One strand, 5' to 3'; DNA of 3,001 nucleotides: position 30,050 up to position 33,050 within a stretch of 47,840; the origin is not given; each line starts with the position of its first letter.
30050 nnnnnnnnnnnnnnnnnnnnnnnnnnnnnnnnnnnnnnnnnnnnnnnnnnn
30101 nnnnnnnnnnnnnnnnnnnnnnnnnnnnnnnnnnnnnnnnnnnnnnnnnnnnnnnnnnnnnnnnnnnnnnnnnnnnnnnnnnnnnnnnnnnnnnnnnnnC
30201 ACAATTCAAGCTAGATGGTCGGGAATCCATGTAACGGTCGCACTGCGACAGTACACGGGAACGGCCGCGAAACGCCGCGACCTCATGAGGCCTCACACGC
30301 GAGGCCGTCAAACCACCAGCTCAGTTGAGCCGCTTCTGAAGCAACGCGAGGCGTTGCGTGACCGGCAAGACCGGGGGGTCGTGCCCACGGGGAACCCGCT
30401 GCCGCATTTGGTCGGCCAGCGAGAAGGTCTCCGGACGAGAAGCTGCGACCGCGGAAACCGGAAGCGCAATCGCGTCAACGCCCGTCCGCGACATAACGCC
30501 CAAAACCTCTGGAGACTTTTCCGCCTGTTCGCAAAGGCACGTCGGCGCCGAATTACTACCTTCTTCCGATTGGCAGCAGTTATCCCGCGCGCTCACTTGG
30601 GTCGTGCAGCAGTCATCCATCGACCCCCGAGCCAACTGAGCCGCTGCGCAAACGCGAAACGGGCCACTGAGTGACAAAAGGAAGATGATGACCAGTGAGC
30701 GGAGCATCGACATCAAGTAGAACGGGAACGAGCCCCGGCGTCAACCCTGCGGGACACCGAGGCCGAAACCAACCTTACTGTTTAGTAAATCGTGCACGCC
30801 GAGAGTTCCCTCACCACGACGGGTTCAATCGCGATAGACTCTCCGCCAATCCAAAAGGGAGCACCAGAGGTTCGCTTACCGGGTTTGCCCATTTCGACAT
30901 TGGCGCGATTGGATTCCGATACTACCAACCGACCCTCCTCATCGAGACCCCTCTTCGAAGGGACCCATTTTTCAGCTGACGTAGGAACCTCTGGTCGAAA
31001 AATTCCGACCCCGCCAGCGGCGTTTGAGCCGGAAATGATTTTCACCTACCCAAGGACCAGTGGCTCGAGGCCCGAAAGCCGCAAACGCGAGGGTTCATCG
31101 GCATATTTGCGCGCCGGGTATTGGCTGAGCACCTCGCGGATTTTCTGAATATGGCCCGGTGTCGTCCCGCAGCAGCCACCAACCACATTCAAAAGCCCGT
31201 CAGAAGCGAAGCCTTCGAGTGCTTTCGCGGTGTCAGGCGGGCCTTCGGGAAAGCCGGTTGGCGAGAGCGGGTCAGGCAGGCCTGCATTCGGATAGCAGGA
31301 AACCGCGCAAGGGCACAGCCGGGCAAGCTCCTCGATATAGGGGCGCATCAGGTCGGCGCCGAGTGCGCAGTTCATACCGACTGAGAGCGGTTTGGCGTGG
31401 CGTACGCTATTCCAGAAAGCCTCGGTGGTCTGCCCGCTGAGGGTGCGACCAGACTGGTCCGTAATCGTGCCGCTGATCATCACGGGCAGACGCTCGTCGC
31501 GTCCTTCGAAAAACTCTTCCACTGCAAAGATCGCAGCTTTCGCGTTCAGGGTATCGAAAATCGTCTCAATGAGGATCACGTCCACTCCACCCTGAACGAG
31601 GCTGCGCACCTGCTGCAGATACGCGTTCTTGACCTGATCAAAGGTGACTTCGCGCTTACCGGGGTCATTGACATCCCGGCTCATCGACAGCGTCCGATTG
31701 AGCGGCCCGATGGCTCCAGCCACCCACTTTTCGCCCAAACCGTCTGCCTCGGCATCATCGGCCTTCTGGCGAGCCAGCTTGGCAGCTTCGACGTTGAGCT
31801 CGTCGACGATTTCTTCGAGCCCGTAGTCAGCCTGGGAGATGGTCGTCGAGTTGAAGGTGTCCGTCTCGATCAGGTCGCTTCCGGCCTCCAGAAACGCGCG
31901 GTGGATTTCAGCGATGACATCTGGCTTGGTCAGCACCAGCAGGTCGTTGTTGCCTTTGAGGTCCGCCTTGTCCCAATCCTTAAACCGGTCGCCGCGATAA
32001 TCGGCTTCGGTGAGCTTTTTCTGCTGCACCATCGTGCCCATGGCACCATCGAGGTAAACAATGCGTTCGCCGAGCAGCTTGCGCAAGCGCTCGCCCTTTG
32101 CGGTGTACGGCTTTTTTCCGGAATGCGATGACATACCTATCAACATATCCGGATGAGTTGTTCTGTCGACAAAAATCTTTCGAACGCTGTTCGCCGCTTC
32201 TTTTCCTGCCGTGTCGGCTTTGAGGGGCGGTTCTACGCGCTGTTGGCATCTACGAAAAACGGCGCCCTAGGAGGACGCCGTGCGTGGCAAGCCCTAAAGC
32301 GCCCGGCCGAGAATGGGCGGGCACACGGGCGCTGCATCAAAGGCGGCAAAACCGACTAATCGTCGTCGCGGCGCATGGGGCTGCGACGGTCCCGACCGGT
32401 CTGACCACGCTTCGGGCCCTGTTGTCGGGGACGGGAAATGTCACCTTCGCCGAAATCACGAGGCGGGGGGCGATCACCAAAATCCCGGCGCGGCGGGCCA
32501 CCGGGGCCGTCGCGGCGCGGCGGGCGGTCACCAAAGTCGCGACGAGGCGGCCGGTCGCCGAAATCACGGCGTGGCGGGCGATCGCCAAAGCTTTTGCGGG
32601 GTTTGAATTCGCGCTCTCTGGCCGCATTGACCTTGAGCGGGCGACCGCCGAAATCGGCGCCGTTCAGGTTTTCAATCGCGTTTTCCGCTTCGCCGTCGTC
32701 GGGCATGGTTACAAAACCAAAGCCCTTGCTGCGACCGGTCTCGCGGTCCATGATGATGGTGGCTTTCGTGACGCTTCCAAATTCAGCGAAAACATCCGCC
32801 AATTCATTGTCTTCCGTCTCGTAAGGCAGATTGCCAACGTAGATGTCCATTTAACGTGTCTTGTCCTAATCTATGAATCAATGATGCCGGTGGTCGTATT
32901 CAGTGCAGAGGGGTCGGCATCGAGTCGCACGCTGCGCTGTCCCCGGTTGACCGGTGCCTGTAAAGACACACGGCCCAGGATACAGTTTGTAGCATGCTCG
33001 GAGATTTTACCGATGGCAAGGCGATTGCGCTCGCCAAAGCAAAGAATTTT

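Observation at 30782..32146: metH truncated precisely at the Hcy-domain/pterin-domain linker, with a degenerate in-frame remnant downstream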

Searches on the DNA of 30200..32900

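Call 20: search_rna_families(source=window, start=30200, end=32900, threshold=evalue, max_evalue=1)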
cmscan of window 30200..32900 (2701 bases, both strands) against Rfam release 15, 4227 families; matches with E-value up to 1: 3.
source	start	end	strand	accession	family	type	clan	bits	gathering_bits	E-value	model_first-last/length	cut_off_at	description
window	30886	30981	-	RF02151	MIMT1_1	Gene; lncRNA;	-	25.7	45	0.06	1-88/88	no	MER1 repeat containing imprinted transcript 1 conserved region 1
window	31469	31537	-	RF01325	CRISPR-DR12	Gene; CRISPR;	-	21.2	37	0.35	1-30/30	no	CRISPR RNA direct repeat element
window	30584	30650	-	RF03256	mir-1286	Gene; miRNA;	-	20.6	70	0.53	1-76/76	no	mir-1286 microRNA precursor family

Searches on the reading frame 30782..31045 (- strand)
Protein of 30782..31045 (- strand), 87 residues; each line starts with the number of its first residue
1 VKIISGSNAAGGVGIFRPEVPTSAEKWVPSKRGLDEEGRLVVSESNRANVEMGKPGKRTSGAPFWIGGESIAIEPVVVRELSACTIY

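Call 4: search_protein_families(library=pfam, proteins=[window:30782-31045:-], max_evalue=1)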
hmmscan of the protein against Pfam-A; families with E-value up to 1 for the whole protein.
window:30782-31045:- (87 aa): 0 families

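Call 5: search_protein_families(library=ncbifam, proteins=[window:30782-31045:-], max_evalue=1)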
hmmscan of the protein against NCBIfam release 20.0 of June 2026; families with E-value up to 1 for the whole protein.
window:30782-31045:- (87 aa): 0 families

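Call 8: search_solved_structures(query=window:30782-31042:-, max_evalue=10, show_alignments=3)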
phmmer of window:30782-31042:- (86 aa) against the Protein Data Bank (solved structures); distinct sequences matched with E-value up to 10: 4.
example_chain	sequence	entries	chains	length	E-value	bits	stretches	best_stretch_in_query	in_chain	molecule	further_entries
9jur_A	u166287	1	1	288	0.41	14.6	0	28-52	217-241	E3 ubiquitin-protein ligase TRIM71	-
7qrx_A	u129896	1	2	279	0.43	14.5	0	28-52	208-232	E3 ubiquitin-protein ligase TRIM71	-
8j72_A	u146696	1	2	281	0.6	14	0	28-52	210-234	E3 ubiquitin-protein ligase TRIM71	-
3ffd_P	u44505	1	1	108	1.6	12.7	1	20-62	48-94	Parathyroid hormone-related protein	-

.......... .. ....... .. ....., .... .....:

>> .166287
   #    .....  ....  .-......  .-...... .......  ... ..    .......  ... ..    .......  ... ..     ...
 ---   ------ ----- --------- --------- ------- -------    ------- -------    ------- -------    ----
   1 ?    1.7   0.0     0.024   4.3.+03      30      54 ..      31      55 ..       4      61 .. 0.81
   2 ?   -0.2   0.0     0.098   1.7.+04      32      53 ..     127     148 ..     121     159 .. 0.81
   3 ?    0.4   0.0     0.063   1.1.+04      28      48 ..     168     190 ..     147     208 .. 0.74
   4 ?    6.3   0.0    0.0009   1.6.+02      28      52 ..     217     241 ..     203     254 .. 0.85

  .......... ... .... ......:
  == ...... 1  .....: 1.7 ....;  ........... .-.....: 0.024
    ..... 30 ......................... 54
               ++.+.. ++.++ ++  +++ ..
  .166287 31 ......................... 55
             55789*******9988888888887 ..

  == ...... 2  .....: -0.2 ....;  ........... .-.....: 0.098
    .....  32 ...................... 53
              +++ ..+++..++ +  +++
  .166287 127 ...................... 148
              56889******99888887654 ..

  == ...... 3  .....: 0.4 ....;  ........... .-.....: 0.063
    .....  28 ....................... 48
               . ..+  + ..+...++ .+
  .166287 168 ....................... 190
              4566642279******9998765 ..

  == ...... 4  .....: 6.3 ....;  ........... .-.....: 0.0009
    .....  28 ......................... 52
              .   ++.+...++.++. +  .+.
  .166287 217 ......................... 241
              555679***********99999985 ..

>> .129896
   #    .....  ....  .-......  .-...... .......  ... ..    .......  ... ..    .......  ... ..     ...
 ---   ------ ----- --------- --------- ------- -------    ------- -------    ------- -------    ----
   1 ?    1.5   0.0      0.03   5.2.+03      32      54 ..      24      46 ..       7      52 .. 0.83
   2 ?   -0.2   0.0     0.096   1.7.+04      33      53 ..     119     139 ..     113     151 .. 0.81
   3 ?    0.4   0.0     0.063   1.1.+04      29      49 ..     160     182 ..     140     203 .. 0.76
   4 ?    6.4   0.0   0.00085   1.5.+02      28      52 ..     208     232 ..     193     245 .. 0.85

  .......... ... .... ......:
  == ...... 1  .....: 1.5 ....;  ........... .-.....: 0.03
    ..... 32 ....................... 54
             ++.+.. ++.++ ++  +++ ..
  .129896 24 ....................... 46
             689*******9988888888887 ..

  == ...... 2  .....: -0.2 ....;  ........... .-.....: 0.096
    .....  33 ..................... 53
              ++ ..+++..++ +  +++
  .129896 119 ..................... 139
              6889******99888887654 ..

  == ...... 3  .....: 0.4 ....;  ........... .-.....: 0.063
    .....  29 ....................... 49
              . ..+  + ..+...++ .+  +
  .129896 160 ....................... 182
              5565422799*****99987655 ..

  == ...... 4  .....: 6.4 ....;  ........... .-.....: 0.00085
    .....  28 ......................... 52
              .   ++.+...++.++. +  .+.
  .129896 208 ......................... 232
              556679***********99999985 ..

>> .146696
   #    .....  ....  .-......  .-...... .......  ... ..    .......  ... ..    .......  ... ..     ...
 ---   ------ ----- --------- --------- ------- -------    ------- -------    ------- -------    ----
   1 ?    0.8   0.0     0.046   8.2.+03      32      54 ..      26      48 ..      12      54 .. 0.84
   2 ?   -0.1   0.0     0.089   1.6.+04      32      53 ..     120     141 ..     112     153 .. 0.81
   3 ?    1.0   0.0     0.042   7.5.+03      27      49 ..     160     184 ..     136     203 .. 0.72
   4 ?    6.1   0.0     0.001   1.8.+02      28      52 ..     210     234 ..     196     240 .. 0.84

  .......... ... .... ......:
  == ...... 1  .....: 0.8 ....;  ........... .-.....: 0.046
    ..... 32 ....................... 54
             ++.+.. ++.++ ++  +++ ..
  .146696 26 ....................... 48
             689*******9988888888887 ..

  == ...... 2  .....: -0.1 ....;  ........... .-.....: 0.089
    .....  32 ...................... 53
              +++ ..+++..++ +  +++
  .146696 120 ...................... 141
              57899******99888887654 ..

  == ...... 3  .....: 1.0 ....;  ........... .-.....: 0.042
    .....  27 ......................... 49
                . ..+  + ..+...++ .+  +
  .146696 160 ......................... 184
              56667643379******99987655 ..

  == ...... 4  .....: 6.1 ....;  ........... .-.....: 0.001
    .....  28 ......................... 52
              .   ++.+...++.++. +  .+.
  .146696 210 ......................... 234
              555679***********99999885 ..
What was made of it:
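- Checked: phmmer against all PDB chains, MetH included, gives only noise (E >= 0.4, TRIM71 and PTHrP; call 8).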

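Call 52: search_protein_representatives(protein=window:30785-31045:-)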
Query: 87 residues. Proteins with E-value up to 0.001 (for the whole library): 0; up to 1e-10: 0; up to 1e-30: 0. The best 0 are listed.
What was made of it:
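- Checked: phmmer against 1.84 billion representative proteins gives 0 hits at E <= 0.001 (call 52).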
